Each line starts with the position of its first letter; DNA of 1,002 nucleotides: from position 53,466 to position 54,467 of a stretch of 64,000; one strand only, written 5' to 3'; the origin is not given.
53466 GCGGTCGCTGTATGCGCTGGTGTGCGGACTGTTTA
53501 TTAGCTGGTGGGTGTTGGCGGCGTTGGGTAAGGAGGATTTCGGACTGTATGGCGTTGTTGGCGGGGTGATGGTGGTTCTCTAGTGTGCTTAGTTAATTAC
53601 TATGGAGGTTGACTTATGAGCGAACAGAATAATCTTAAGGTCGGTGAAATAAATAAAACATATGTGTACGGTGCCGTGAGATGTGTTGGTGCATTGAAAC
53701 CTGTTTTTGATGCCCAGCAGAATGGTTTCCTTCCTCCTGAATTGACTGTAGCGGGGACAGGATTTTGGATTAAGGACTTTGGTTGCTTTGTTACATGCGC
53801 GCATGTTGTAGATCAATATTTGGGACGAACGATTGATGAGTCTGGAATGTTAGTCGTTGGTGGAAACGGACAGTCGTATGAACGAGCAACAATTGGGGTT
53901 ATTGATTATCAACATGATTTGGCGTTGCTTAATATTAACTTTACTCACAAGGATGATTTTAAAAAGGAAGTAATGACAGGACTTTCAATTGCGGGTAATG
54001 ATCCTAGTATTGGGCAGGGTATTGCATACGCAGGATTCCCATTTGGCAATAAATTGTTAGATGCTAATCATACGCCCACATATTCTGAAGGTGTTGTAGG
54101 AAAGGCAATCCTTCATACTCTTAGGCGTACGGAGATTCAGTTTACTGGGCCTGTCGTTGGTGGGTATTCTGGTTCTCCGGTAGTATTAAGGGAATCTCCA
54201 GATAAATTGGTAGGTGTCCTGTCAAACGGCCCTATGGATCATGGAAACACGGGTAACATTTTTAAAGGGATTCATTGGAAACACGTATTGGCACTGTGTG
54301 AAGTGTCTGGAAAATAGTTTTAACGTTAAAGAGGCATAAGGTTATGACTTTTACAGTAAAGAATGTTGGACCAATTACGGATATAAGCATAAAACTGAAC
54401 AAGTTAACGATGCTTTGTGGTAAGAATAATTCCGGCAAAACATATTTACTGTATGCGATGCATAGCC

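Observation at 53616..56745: Four-gene operon: cytoplasmic trypsin-like protease, ABC/AAA_21-type ATPase, nuclease-like protein and a 91-aa protein. Candidate undescribed defence system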

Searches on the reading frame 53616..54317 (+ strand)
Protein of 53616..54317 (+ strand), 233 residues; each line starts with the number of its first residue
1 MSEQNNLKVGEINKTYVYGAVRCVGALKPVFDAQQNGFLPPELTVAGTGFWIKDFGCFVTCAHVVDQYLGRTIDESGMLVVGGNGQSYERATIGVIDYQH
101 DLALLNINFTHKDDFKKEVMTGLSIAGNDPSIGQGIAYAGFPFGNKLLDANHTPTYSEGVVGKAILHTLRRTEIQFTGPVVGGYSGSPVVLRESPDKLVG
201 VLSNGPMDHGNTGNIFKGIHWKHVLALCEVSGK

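Call 3: search_protein_families(library=pfam, proteins=[window:53616-54314:+], max_evalue=1)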
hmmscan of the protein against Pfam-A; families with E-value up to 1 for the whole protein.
window:53616-54314:+ (233 aa): 1 family
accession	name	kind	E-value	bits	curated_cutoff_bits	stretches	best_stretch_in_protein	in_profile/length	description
PF13365.12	Trypsin_2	-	2.1e-12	48.4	27.6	1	47-201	1-144/144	Trypsin-like peptidase domain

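Call 4: search_protein_families(library=padloc, proteins=[window:53616-54314:+], max_evalue=1)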
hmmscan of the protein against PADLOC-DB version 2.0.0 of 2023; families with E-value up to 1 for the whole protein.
window:53616-54314:+ (233 aa): 4 families
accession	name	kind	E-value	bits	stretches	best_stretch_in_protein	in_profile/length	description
PDLC02959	RT-Protease_XI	-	5.8e-15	53.2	1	45-215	350-497/510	single gene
PDLC02960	RT-Protease_XI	-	8.9e-14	49.3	1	46-212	349-492/506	single gene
PDLC04593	PDC-M35A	-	1.1e-06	26.6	1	42-218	18-194/216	-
PDLC03855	LmuA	-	4.4e-06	24.2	1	47-215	17-183/425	-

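Call 5: search_protein_families(library=ncbifam, proteins=[window:53616-54314:+], max_evalue=1)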
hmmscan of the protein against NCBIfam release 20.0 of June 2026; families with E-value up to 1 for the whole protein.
window:53616-54314:+ (233 aa): 2 families
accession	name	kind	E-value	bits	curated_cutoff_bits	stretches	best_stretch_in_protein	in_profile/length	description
NF033740.0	MarP_fam_protase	equivalog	0.00012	21.2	250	1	45-192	211-343/390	MarP family serine protease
TIGR02037.1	degP_htrA_DO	subfamily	0.02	13.9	416.2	1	44-111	59-118/434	Do family serine endopeptidase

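Call 24: find_homologous_proteins(query=window:53616-54314:+, max_evalue=0.00001)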
Query window:53616-54314:+ (233 aa): 139 proteins with E <= 0.00001 among 430 candidates; the best 120 are listed.
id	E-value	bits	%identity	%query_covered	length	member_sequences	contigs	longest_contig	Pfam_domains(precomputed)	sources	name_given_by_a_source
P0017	2.3e-156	536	100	100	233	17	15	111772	PF13365.13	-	-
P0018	9.6e-146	502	94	100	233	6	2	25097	PF13365.13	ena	-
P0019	1.1e-132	459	85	100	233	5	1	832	PF13365.13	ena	-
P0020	1.5e-128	445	81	99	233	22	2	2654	PF13365.13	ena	-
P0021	7.5e-126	437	84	94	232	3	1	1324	PF13365.13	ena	-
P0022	8.8e-126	436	80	98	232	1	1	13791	PF13365.13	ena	-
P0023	5.5e-111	388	73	94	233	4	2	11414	PF13365.13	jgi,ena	jgi:hypothetical protein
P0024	2.1e-107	376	72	94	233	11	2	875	PF13365.13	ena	-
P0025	4.7e-104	365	73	89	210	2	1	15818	PF13365.13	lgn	-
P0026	3.5e-102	359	68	97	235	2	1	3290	PF13365.13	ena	-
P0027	1.2e-100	354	66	93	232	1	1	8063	PF13365.13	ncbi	-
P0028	7.3e-100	352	67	95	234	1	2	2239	PF13365.13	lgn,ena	-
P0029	1.5e-99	351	68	92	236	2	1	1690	PF13365.13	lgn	-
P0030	2.5e-99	350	66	93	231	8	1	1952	PF13365.13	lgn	-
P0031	7.2e-99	348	65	97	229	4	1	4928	PF13365.13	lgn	-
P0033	2.4e-92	327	60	99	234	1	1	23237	PF13365.13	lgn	-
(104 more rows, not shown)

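Call 29: find_related_loci(query=A1, collection=genome_contigs, flank=7000)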
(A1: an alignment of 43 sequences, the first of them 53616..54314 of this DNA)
Query A1 (233 aa) in genome_contigs; peptide patterns used: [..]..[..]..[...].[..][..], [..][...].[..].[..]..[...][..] (x = any residue, [..] = any of these).
87 stretches matched a pattern; 36 encode a relative of the query (tblastn E <= 1e-3); 36 distinct loci.
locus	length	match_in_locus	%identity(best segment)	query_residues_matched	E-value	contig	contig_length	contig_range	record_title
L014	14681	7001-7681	51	5-230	2e-75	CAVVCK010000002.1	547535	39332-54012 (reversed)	MAG: uncultured bacterium isolate MFD02416.bin.1.123 genome assembly, contig: contig_80056, whole genome shotgun sequenc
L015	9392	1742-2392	51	13-230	9e-73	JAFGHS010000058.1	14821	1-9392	MAG: Deltaproteobacteria bacterium isolate Zod_Metabat.153 k87_4560178, whole genome shotgun sequence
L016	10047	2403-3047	49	15-230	1e-69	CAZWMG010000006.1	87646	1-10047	MAG TPA_asm: uncultured Planctomycetia bacterium isolate SRP167671_co1_128 genome assembly, contig: NODE_241_length_8764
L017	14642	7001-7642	49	17-230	3e-66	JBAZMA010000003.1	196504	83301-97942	MAG: Candidatus Omnitrophota bacterium isolate SO_2017_LW4_3 scaffold_46_c2_LW137-91_2017, whole genome shotgun sequence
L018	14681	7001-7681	46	3-231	1e-64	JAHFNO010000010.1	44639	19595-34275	MAG: Candidatus Nomurabacteria bacterium isolate nzgw482 NODE_1009_length_44640_cov_5.464206, whole genome shotgun seque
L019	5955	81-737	47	11-230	3e-64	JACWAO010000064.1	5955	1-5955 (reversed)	MAG: Candidatus Colwellbacteria bacterium isolate B_PAT_13 k141_271519, whole genome shotgun sequence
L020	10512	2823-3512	47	7-231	8e-64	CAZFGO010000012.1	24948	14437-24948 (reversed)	MAG TPA_asm: uncultured Gammaproteobacteria bacterium isolate SRP093762_co1_14 genome assembly, contig: NODE_1202_length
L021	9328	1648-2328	46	3-231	1e-63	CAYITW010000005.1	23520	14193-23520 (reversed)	MAG TPA_asm: uncultured Candidatus Saccharibacteria bacterium isolate ERP119705_co5_455 genome assembly, contig: NODE_25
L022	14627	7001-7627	47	20-230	1e-63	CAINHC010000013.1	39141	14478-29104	uncultured bacterium isolate AM-lipid-01-D7_bin-0575 genome assembly, contig: bin-0575:13/52, whole genome shotgun seque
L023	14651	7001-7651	47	16-231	1e-62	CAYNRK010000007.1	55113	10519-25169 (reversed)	MAG TPA_asm: uncultured Gammaproteobacteria bacterium isolate SRP077602_co8_262 genome assembly, contig: NODE_816_length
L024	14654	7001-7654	46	13-231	1e-62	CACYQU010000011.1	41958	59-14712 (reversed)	uncultured bacterium isolate RUG12190 genome assembly, contig: RUG12190_asm_11, whole genome shotgun sequence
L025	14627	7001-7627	47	20-230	3e-62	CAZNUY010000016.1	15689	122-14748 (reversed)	MAG TPA_asm: uncultured Candidatus Saccharibacteria bacterium isolate SRP133034_co1_83 genome assembly, contig: NODE_345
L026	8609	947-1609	45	13-231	6e-61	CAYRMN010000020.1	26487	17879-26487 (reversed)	MAG TPA_asm: uncultured Gammaproteobacteria bacterium isolate SRP170004_co1_61 genome assembly, contig: NODE_2700_length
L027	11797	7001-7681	45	3-231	1e-60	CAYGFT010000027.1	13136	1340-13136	MAG TPA_asm: uncultured Candidatus Saccharibacteria bacterium isolate ERP113451_co3_1 genome assembly, contig: NODE_3770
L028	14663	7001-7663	45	13-231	2e-60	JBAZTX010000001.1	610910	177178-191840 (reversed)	MAG: Patescibacteria group bacterium isolate SO_2017_GW1_213 NODE_79_length_610910_cov_17.256975_OW334_2017, whole genom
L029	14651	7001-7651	46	13-231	2e-60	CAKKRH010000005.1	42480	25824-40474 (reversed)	Omnitrophica bacterium GWA2_41_15 isolate Hainich-H52-bin157-1 genome assembly, contig: H52-bin157_1_Hain_H52_02um_R3_42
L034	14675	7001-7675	45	6-231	4e-57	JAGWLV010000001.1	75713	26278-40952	MAG: Patescibacteria group bacterium isolate REEB193 contig-150_438, whole genome shotgun sequence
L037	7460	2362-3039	41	13-231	6e-54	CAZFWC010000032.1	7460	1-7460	MAG TPA_asm: uncultured Gammaproteobacteria bacterium isolate SRP178699_co2_540 genome assembly, contig: NODE_11211_leng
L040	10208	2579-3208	44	17-231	4e-52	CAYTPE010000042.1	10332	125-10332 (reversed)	MAG TPA_asm: uncultured Gammaproteobacteria bacterium isolate SRP257259_co1_76 genome assembly, contig: NODE_9686_length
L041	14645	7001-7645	41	17-231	3e-51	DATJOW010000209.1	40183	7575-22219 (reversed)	MAG TPA_asm: Candidatus Acidoferrum sp. isolate SMAG_U14897 k141_255459, whole genome shotgun sequence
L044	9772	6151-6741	41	20-227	2e-44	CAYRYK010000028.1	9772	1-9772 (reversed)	MAG TPA_asm: uncultured Gammaproteobacteria bacterium isolate SRP216815_co1_67 genome assembly, contig: NODE_9526_length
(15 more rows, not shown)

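Call 32: search_protein_families(library=pfam, proteins=[L014:3683-5710:+, L014:5716-6993:+, L014:7698-10628:+, L022:5681-6949:+, L022:7629-10622:+, L040:1201-2499:+, L040:3221-6385:+, L044:2917-4605:+, L044:6765-9671:+, L024:7671-9497:+], max_evalue=0.00001)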
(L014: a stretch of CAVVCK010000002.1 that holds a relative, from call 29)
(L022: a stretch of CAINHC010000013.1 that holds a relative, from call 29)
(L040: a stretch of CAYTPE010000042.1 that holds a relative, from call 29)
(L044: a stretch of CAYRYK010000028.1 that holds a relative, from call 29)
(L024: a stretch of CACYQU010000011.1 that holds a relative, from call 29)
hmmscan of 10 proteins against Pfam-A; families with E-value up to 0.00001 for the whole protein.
L014:3683-5710:+ (676 aa): 2 families
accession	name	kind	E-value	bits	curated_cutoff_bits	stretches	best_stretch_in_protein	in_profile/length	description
PF02384.22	N6_Mtase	-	3.5e-62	211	20.4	1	155-445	5-271/311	N-6 DNA Methylase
PF12161.14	HsdM_N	-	5e-25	89.1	24.5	1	10-141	2-135/135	HsdM N-terminal domain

L014:5716-6993:+ (426 aa): 1 family
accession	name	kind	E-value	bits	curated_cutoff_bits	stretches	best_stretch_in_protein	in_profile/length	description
PF01420.25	Methylase_S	-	3.7e-27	96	22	2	25-189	1-157/168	Type I restriction modification DNA specificity domain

L014:7698-10628:+ (977 aa): 5 families
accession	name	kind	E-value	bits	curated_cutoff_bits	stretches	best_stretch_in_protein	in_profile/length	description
PF18766.7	SWI2_SNF2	-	3.8e-23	82.7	26.7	1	276-427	1-144/221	SWI2/SNF2 ATPase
PF04313.20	HSDR_N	-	2.9e-16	60.3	25.1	1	115-203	108-196/198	Type I restriction enzyme R protein N terminus (HSDR_N)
PF04851.21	ResIII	-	5.9e-14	52.7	22.5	1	273-425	4-149/164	Type III restriction enzyme, res subunit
PF22679.2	T1R_D3-like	-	1.2e-13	52.2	27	1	632-697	97-156/158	Type I restriction enzyme subunit R domain 3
PF00270.35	DEAD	-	1.6e-09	38.1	26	1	293-474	13-163/167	DEAD/DEAH box helicase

L022:5681-6949:+ (423 aa): 1 family
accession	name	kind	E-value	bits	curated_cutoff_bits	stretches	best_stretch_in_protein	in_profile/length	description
PF01420.25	Methylase_S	-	7.1e-14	52.8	22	1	28-204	1-166/168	Type I restriction modification DNA specificity domain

L022:7629-10622:+ (998 aa): 5 families
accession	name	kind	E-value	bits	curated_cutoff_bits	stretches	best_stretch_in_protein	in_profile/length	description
PF18766.7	SWI2_SNF2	-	1.3e-27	97.3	26.7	1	287-524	1-192/221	SWI2/SNF2 ATPase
PF04313.20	HSDR_N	-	2.1e-17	64.1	25.1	1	13-212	3-195/198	Type I restriction enzyme R protein N terminus (HSDR_N)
PF04851.21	ResIII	-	4.2e-14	53.2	22.5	1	284-454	4-142/164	Type III restriction enzyme, res subunit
PF22679.2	T1R_D3-like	-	2e-10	41.7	27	1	598-704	59-149/158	Type I restriction enzyme subunit R domain 3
PF00270.35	DEAD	-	4.1e-08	33.6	26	1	300-486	12-163/167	DEAD/DEAH box helicase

L040:1201-2499:+ (433 aa): 1 family
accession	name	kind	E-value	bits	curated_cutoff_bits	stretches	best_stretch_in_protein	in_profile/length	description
PF01420.25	Methylase_S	-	2.2e-29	103.3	22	2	252-403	1-154/168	Type I restriction modification DNA specificity domain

L040:3221-6385:+ (1055 aa): 6 families
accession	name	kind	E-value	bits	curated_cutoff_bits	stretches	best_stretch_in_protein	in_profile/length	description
PF11867.13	T1RH-like_C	-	9.6e-126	420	26.8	1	723-1050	3-328/329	Type I restriction enzyme HindI endonuclease subunit-like, C-terminal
PF18766.7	SWI2_SNF2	-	4.4e-78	262.4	26.7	1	279-537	1-220/221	SWI2/SNF2 ATPase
PF04313.20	HSDR_N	-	5.3e-46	157.4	25.1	1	5-203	1-185/198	Type I restriction enzyme R protein N terminus (HSDR_N)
PF22679.2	T1R_D3-like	-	2.8e-22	80.3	27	1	634-705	83-156/158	Type I restriction enzyme subunit R domain 3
PF04851.21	ResIII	-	1.3e-18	67.8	22.5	1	322-470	21-163/164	Type III restriction enzyme, res subunit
PF00270.35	DEAD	-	6.4e-06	26.4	26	0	333-470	23-161/167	DEAD/DEAH box helicase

L044:2917-4605:+ (563 aa): 6 families
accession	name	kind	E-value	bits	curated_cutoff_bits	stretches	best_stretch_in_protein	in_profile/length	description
PF02384.22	N6_Mtase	-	2.8e-110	368.9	20.4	1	212-527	2-310/311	N-6 DNA Methylase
PF12161.14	HsdM_N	-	2.6e-26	93.3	24.5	1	75-201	1-135/135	HsdM N-terminal domain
PF13411.12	MerR_1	-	1.7e-08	34.9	21.6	1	17-62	2-46/69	MerR HTH family regulatory protein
PF07669.17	Eco57I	-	6.1e-08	33.4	25.3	1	288-430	18-165/171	Eco57I restriction-modification methylase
PF00376.29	MerR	-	1.6e-07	31.4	28.2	1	17-45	1-29/38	MerR family regulatory protein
PF12728.13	HTH_17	-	1.8e-06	28.5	27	1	15-62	1-46/51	Helix-turn-helix domain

L044:6765-9671:+ (969 aa): 5 families
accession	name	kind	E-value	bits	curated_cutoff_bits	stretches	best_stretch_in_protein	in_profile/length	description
PF18766.7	SWI2_SNF2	-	4.4e-71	239.5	26.7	1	254-477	1-220/221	SWI2/SNF2 ATPase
PF04313.20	HSDR_N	-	6.3e-33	114.7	25.1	1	2-197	1-195/198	Type I restriction enzyme R protein N terminus (HSDR_N)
PF04851.21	ResIII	-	3.9e-25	89.1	22.5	1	251-409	4-163/164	Type III restriction enzyme, res subunit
PF22679.2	T1R_D3-like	-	8.2e-21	75.5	27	1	562-639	77-156/158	Type I restriction enzyme subunit R domain 3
PF00270.35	DEAD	-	6e-07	29.8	26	1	275-408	18-160/167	DEAD/DEAH box helicase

L024:7671-9497:+ (609 aa): 1 family
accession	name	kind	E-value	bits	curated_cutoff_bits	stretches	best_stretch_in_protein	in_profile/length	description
PF00145.23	DNA_methylase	-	1.5e-55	189.3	22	1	220-562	2-322/324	C-5 cytosine-specific DNA methylase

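Call 37: find_encoding_contigs(protein=window:53616-54317:+, flank=10000, max_places=8)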
Protein window:53616-54317:+ (233 aa): 19 contigs read that carry it; 8 places shown.
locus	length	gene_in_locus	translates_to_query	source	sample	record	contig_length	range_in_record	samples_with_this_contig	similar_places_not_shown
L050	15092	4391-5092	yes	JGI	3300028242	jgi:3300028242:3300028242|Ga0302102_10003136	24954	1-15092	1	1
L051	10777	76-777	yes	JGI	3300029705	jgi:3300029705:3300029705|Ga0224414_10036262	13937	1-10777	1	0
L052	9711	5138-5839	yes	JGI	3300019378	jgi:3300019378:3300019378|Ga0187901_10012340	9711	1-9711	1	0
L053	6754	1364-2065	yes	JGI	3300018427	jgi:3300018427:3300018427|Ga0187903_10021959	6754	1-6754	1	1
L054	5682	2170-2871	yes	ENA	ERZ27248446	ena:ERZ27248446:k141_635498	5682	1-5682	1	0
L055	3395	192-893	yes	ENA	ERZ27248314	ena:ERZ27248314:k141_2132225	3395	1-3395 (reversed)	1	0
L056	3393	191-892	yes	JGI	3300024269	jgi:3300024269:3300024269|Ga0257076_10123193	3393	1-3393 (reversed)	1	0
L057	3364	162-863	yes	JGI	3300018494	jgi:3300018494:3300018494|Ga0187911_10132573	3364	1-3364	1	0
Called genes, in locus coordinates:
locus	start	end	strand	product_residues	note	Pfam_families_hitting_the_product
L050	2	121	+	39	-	?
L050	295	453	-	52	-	-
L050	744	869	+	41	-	-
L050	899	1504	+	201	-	-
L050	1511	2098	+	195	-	-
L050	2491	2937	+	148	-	-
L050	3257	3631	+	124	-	PF21732:DUF6864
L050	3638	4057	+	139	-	-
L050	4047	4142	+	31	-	-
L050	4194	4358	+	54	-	-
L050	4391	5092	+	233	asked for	PF13365:Trypsin_2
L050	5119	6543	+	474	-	PF13175:AAA_15, PF13304:AAA_21, PF13175:AAA_15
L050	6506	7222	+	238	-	-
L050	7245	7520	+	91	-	-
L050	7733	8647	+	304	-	PF05523:FdtA, PF07883:Cupin_2 (faint), PF05523:FdtA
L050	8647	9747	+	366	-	PF00266:Aminotran_5 (weak), PF01041:DegT_DnrJ_EryC1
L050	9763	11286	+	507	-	-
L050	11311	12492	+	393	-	PF00037:Fer4 (weak), PF12838:Fer4_7, PF13183:Fer4_8 (faint), PF13187:Fer4_9 (weak), PF13237:Fer4_10 (weak), PF14697:Fer4_21 (faint), PF04432:FrhB_FdhB_C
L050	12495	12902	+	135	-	PF01467:CTP_transf_like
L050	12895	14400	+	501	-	-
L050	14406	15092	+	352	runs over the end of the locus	-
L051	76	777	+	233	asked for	PF13365:Trypsin_2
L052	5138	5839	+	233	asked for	PF13365:Trypsin_2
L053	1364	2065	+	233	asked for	PF13365:Trypsin_2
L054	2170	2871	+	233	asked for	PF13365:Trypsin_2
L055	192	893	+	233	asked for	PF13365:Trypsin_2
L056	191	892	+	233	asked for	PF13365:Trypsin_2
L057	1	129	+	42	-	?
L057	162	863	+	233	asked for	PF13365:Trypsin_2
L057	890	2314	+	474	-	PF13175:AAA_15, PF13304:AAA_21, PF13175:AAA_15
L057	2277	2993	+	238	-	-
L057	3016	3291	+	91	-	-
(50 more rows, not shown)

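Call 49: find_encoding_contigs(protein=P0022, flank=7000, max_places=2)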
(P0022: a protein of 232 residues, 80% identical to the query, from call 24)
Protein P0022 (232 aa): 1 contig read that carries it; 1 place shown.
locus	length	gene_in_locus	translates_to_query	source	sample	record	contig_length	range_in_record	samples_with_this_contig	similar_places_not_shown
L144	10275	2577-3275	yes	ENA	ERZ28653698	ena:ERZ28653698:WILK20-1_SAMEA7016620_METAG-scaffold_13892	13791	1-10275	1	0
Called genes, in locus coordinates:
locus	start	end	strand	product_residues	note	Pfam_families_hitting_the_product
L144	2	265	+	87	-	?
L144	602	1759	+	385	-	PF02463:SMC_N (weak), PF11398:DUF2813 (faint), PF13175:AAA_15 (weak), PF13304:AAA_21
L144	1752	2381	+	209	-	PF14103:DUF4276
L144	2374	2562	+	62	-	-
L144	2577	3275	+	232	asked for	PF13365:Trypsin_2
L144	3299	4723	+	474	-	PF13175:AAA_15, PF13304:AAA_21, PF13175:AAA_15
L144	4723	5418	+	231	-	-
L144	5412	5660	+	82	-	-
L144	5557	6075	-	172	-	-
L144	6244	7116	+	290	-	PF01061:ABC2_membrane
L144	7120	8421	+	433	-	PF00005:ABC_tran, PF13304:AAA_21 (faint)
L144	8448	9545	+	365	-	PF04230:PS_pyruv_trans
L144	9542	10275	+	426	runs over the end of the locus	PF00037:Fer4 (faint), PF12837:Fer4_6 (faint), PF12838:Fer4_7, PF13187:Fer4_9 (weak), PF13237:Fer4_10 (faint), PF04432:FrhB_FdhB_C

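Call 50: find_encoding_contigs(protein=P0023, flank=7000, max_places=2)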
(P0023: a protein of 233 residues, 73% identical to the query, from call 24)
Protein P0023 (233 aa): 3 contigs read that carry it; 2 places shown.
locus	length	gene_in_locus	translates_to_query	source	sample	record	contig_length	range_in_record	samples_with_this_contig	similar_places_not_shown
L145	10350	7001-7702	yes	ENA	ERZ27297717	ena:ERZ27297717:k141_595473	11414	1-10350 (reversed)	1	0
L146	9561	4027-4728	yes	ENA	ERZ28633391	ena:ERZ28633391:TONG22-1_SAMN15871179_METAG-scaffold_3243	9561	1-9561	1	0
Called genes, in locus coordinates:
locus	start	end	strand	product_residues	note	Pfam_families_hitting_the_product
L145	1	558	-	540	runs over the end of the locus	?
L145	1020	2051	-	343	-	PF01548:DEDD_Tnp_IS110, PF02371:Transposase_20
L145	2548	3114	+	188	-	PF10543:ORF6N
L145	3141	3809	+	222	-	-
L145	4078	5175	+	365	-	PF11185:DUF2971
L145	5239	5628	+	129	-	PF13366:PDDEXK_3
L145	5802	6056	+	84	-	PF13560:HTH_31 (weak), PF13443:HTH_26 (weak), PF01381:HTH_3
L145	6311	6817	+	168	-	-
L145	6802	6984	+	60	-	-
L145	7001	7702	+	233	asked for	PF13365:Trypsin_2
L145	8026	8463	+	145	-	-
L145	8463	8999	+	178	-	-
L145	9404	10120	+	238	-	-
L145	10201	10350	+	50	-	?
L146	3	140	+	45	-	?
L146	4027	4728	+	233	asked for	PF13365:Trypsin_2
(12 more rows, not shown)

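Call 51: find_encoding_contigs(protein=P0033, flank=7000, max_places=2)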
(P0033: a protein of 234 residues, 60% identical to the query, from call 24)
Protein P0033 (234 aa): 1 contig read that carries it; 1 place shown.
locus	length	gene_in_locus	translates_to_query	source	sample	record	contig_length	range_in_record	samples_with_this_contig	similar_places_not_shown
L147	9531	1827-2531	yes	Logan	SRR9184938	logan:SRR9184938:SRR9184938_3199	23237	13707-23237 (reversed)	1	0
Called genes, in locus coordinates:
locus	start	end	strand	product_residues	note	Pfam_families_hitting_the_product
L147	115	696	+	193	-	-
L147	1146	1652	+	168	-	-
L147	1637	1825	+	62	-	-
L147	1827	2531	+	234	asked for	PF13365:Trypsin_2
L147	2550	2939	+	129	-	-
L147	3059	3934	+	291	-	PF01972:SDH_protease (faint)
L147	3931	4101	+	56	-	-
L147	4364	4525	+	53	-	-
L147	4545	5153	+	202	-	PF00702:Hydrolase, PF12710:HAD (weak)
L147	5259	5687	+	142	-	PF13366:PDDEXK_3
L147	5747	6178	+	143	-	PF01467:CTP_transf_like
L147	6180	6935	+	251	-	PF01177:Asp_Glu_race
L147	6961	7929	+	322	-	PF01757:Acyl_transf_3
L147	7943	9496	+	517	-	-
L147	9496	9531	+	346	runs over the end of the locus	PF01501:Glyco_transf_8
